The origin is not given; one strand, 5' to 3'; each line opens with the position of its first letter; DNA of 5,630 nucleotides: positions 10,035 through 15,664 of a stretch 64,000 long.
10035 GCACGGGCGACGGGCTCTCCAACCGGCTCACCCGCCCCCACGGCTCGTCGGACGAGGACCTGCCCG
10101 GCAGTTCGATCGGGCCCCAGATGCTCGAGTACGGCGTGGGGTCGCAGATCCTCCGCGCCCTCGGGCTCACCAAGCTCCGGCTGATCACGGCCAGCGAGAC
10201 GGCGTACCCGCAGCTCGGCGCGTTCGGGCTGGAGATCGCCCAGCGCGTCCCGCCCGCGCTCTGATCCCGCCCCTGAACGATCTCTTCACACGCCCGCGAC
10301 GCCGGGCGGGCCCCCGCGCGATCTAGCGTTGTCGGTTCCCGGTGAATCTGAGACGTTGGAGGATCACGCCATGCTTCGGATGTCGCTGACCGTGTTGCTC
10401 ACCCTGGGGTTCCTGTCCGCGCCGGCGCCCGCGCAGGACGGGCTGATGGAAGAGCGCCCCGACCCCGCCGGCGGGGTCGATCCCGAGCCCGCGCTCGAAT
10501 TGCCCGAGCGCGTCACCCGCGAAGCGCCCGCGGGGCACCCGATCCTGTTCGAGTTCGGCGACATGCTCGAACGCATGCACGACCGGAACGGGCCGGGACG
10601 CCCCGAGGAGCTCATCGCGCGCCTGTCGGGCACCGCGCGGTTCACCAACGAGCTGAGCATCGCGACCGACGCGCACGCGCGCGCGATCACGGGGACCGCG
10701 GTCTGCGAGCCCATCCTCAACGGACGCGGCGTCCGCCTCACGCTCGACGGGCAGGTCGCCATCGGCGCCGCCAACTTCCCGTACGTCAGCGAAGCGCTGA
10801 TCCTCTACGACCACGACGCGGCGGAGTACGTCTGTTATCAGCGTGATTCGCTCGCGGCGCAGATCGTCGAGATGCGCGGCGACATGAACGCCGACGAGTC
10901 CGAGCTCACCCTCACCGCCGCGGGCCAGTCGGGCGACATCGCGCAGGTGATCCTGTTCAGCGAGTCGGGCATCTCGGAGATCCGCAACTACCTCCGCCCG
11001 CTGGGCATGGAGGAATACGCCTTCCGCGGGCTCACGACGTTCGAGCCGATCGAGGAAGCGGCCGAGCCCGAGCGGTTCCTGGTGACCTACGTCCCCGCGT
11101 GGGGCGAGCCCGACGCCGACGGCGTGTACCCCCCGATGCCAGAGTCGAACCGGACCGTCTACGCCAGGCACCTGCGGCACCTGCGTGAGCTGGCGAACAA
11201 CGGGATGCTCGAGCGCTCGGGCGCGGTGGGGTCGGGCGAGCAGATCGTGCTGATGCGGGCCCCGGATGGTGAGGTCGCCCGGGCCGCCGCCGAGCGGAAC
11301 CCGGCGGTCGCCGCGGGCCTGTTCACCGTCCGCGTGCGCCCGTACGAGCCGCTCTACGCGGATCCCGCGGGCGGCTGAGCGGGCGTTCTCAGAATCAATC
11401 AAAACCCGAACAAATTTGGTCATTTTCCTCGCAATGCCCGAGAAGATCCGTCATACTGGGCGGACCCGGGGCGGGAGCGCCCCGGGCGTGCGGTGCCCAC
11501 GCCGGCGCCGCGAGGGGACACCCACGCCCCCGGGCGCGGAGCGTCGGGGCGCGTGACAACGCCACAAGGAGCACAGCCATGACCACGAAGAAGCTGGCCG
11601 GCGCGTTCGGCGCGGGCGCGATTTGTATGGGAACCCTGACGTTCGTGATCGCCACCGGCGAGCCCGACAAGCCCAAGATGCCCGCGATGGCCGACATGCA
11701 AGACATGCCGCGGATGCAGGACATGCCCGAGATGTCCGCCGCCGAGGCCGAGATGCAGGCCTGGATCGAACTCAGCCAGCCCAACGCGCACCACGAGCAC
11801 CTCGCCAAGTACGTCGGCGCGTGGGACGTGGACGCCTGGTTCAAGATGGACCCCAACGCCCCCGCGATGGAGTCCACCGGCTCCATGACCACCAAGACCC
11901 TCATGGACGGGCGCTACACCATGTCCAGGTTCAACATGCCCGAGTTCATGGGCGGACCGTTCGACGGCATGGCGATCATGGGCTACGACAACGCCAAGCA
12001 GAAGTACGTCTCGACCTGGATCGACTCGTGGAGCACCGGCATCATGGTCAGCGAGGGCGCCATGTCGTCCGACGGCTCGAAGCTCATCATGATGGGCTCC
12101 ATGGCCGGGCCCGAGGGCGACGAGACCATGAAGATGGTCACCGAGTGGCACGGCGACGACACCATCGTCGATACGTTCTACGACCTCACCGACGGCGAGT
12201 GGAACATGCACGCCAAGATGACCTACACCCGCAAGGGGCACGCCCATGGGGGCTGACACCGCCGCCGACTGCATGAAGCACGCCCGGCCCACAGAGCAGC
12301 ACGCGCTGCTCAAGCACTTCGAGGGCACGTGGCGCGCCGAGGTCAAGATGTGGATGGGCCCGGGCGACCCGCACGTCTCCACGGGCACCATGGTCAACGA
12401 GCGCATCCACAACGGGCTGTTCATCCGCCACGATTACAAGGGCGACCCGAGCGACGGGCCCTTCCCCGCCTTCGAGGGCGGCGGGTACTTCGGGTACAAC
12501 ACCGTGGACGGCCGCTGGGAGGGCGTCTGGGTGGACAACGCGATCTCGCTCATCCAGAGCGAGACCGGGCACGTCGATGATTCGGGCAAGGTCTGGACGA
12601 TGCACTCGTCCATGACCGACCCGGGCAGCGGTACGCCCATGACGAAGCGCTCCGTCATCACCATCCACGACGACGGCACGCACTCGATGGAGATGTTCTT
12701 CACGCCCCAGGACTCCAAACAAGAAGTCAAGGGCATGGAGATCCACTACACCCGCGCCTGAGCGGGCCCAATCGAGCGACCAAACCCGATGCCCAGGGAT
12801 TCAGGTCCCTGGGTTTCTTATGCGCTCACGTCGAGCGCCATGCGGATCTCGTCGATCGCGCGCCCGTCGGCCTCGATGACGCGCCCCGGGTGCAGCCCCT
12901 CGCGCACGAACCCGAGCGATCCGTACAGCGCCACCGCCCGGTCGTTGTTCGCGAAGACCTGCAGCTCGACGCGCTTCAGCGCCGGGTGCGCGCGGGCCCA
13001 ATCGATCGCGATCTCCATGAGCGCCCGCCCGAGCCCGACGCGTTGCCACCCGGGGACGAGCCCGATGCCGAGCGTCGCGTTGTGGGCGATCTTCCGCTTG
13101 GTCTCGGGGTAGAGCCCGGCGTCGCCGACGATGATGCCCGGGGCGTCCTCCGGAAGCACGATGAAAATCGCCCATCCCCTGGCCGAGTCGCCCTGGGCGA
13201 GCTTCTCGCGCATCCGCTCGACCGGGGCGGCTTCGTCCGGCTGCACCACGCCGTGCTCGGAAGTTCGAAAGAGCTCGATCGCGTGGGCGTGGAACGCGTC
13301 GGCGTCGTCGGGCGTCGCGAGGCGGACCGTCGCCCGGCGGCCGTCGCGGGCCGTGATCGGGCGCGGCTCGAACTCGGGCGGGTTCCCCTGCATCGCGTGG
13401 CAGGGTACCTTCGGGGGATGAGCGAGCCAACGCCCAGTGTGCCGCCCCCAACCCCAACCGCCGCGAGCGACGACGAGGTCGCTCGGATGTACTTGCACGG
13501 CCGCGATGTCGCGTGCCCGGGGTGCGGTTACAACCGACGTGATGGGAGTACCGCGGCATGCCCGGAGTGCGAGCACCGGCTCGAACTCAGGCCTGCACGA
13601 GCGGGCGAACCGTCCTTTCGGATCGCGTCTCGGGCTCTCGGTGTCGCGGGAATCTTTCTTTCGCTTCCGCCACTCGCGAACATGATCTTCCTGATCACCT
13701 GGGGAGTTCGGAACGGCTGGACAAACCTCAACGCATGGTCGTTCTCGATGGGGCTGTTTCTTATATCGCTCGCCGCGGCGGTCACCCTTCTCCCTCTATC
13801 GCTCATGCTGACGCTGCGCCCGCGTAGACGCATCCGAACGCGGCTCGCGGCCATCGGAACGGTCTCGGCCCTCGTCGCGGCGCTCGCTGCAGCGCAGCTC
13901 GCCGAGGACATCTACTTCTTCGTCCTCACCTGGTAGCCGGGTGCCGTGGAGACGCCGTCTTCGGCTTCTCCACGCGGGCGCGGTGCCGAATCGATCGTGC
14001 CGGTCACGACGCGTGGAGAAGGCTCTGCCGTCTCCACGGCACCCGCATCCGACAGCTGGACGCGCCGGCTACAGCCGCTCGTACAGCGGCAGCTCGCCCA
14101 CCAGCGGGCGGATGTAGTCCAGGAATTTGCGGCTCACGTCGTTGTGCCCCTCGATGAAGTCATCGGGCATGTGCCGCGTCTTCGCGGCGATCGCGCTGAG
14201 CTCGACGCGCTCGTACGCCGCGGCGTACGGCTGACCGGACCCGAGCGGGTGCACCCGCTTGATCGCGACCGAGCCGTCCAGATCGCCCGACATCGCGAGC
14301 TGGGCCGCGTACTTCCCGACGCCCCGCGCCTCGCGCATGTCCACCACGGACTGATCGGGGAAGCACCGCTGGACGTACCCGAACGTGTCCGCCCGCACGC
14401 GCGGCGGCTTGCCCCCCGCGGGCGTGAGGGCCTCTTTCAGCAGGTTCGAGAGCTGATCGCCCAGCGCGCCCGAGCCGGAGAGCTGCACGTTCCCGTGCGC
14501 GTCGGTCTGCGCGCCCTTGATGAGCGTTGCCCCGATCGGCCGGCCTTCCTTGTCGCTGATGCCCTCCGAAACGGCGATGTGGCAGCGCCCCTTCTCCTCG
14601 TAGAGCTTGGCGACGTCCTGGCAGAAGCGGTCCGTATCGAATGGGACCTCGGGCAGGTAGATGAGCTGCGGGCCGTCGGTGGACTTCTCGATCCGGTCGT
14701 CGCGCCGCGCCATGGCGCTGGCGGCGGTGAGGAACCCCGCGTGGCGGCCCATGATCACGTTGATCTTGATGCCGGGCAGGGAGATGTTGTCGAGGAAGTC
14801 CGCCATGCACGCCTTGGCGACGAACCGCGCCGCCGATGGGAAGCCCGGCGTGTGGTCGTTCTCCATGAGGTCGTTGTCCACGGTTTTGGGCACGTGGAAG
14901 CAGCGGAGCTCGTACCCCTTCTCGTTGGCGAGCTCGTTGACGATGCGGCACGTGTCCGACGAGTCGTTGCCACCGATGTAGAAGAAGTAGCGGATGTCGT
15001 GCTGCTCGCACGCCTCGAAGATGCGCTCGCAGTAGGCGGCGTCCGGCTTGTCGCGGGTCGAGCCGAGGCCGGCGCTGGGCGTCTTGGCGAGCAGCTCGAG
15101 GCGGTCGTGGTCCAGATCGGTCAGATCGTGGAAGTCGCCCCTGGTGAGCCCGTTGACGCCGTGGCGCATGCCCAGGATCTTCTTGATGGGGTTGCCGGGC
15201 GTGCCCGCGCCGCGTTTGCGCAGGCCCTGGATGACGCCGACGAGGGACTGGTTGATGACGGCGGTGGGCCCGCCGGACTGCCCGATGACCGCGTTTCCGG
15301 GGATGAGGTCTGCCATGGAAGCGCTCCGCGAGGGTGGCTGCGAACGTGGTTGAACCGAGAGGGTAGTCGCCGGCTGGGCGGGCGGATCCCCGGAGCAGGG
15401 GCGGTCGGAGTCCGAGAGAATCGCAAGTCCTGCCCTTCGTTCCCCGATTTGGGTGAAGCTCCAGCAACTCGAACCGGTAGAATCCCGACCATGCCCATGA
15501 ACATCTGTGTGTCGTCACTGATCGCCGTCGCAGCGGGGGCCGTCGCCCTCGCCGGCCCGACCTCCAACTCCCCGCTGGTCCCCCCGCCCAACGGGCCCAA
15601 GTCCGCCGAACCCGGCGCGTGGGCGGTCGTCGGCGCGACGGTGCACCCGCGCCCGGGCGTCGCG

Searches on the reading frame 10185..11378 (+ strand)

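Call 46: search_protein_families(library=pfam, max_evalue=0.00001, proteins=[window:10185-11378:+])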
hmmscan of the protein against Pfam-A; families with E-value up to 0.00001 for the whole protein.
window:10185-11378:+ (397 aa): 1 family
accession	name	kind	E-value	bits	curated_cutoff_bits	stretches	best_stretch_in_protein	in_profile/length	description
PF07617.17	DUF1579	-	2.4e-07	31.2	25.2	1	137-249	2-110/155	Protein of unknown function (DUF1579)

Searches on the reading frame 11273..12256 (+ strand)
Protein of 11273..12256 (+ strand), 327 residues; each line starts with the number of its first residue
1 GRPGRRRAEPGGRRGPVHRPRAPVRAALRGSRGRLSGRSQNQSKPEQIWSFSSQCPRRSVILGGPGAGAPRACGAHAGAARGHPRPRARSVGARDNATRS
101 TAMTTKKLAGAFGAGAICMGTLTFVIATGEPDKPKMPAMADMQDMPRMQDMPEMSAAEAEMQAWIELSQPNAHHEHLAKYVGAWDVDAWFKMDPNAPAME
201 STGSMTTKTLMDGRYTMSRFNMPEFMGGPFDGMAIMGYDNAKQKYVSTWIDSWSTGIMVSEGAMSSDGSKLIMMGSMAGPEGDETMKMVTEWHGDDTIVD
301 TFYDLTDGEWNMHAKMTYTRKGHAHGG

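Call 46: search_protein_families(library=pfam, max_evalue=0.00001, proteins=[window:11273-12256:+])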
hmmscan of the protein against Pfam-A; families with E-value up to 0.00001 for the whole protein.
window:11273-12256:+ (327 aa): 1 family
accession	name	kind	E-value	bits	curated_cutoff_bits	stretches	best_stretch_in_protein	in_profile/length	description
PF07617.17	DUF1579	-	1.8e-35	122.6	25.2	1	169-320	1-155/155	Protein of unknown function (DUF1579)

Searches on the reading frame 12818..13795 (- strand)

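Call 46: search_protein_families(library=pfam, max_evalue=0.00001, proteins=[window:12818-13795:-])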
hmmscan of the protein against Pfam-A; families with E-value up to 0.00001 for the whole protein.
window:12818-13795:- (325 aa): 3 families
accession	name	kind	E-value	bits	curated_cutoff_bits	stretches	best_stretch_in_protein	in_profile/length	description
PF00583.31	Acetyltransf_1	-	8.2e-13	49.1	20.7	1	209-296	33-116/116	Acetyltransferase (GNAT) family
PF13302.13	Acetyltransf_3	-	4.1e-12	47.4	25.4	1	154-297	1-138/138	Acetyltransferase (GNAT) domain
PF13508.13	Acetyltransf_7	-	1.4e-07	32.2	27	1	210-297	4-83/84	Acetyltransferase (GNAT) domain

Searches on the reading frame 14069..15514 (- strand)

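Call 46: search_protein_families(library=pfam, max_evalue=0.00001, proteins=[window:14069-15514:-])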
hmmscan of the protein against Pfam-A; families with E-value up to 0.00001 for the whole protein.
window:14069-15514:- (481 aa): 1 family
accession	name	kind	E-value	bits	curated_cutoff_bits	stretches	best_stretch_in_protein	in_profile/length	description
PF00365.25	PFK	-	2.7e-43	148.8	30.9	1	76-396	3-266/277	Phosphofructokinase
